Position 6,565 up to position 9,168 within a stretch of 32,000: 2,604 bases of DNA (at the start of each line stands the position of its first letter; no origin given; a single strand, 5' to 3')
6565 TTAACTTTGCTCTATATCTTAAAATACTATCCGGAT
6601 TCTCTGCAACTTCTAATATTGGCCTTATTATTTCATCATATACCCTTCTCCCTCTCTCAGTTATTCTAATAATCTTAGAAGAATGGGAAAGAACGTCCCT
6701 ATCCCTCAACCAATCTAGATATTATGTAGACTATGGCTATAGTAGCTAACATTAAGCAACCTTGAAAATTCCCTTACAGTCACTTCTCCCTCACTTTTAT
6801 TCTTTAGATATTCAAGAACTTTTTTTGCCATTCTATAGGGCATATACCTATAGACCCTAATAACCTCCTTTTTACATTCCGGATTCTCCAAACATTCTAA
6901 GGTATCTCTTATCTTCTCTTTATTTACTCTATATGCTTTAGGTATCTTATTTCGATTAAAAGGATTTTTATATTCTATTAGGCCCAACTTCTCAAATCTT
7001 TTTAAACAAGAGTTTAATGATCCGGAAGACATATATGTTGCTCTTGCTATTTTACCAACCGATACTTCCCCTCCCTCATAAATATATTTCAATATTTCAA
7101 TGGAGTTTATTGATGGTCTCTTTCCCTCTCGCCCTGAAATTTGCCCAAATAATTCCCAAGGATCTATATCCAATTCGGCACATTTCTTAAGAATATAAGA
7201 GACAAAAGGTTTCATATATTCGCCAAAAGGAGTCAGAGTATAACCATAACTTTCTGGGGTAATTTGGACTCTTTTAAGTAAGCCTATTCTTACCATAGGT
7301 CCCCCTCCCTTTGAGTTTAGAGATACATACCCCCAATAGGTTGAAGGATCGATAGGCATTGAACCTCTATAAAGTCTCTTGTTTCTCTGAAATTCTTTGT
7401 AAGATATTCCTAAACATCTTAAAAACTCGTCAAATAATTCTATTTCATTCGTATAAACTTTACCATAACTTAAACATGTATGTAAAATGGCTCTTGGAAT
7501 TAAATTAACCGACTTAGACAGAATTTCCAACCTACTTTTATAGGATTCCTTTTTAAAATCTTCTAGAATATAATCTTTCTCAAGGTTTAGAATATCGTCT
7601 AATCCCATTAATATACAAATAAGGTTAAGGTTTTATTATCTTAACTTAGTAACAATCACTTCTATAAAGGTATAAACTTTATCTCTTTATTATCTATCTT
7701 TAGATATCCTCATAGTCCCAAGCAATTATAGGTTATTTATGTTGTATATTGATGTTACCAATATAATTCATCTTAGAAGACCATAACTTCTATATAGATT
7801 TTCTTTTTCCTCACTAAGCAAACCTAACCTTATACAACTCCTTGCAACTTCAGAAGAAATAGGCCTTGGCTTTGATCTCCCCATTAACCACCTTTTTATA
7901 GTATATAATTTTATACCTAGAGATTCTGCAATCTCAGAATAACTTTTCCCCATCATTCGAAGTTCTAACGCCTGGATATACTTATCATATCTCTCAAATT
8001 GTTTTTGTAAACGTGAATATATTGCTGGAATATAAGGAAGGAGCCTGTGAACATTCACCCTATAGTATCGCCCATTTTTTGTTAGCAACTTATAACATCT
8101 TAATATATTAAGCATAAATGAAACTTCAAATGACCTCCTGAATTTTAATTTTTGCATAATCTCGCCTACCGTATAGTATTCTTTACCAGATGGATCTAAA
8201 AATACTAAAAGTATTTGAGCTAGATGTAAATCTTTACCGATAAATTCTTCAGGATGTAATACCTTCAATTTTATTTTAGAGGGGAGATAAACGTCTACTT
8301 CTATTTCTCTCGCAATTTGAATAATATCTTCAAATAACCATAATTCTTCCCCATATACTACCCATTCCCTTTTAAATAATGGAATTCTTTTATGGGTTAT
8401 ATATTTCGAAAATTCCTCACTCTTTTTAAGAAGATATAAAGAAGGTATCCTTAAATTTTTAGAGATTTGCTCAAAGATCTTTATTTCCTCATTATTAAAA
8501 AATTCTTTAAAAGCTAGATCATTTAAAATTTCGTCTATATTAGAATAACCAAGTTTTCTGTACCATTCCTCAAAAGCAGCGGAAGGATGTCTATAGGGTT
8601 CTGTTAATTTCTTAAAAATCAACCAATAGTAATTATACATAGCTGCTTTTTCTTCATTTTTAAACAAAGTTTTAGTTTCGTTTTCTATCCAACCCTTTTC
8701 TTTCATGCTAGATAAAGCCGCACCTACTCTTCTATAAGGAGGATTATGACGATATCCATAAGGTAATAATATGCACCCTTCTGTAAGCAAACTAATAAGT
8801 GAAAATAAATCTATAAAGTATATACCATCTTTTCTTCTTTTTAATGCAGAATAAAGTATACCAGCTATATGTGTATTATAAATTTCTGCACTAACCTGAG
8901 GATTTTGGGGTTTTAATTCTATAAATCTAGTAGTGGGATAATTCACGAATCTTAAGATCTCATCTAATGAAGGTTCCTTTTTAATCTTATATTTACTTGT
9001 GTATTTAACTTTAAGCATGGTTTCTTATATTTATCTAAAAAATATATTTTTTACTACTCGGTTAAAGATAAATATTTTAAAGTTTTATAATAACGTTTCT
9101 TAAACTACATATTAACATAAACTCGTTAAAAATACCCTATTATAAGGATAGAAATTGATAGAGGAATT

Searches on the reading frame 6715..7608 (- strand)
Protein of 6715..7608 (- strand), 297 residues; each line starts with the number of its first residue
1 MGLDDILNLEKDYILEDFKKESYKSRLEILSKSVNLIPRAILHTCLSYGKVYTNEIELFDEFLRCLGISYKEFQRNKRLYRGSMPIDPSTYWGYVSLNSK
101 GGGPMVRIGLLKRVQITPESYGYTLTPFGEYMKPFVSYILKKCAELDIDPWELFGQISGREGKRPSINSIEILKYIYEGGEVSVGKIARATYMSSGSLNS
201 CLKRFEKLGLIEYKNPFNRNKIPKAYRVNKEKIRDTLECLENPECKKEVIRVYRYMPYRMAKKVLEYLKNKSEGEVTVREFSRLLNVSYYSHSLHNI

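Call 8: search_protein_families(library=pfam, proteins=[window:6715-7608:-], max_evalue=0.01)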
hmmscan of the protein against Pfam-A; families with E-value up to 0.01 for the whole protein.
window:6715-7608:- (297 aa): 6 families
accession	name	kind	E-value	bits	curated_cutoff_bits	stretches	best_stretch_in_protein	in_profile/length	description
PF12802.13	MarR_2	-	3.2e-10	40.5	27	1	171-213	9-52/61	MarR family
PF13412.12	HTH_24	-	3.7e-08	33.3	21.9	1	168-212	4-48/48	Winged helix-turn-helix DNA-binding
PF01047.28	MarR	-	1.2e-05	25.5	24.6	1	167-212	3-48/59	MarR family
PF13551.12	HTH_29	-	0.0018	18.8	28.1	0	175-220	7-50/64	Winged helix-turn helix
PF01022.26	HTH_5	-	0.0041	17.4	22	0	170-213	5-47/47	Bacterial regulatory protein, arsR family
PF05043.19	Mga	-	0.0093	17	21.1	0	169-208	18-57/87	Mga helix-turn-helix domain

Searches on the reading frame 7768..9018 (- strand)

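Call 8: search_protein_families(library=pfam, proteins=[window:7768-9018:-], max_evalue=0.01)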
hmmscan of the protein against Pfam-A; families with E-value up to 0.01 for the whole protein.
window:7768-9018:- (416 aa): 3 families
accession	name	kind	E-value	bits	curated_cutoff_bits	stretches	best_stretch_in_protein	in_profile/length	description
PF08281.18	Sigma70_r4_2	-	0.00019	21.4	25.7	1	349-378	17-47/54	Sigma-70, region 4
PF13384.12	HTH_23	-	0.0036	17.5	24.6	1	349-378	9-38/50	Homeodomain-like domain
PF23187.1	UBX7_N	-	0.006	17.1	27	0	173-200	60-87/110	UBX7 N-terminal domain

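Call 47: search_protein_families(library=phrogs, proteins=[window:7768-9018:-], max_evalue=0.01)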
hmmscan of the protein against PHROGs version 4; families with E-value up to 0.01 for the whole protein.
window:7768-9018:- (416 aa): 2 families
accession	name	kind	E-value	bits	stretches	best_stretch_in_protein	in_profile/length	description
phrog_9366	-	integration and excision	0.00015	22.7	1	334-378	57-102/109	transposase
phrog_4151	-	DNA, RNA and nucleotide metabolism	0.0072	17.2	0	345-378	8-41/154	DNA binding protein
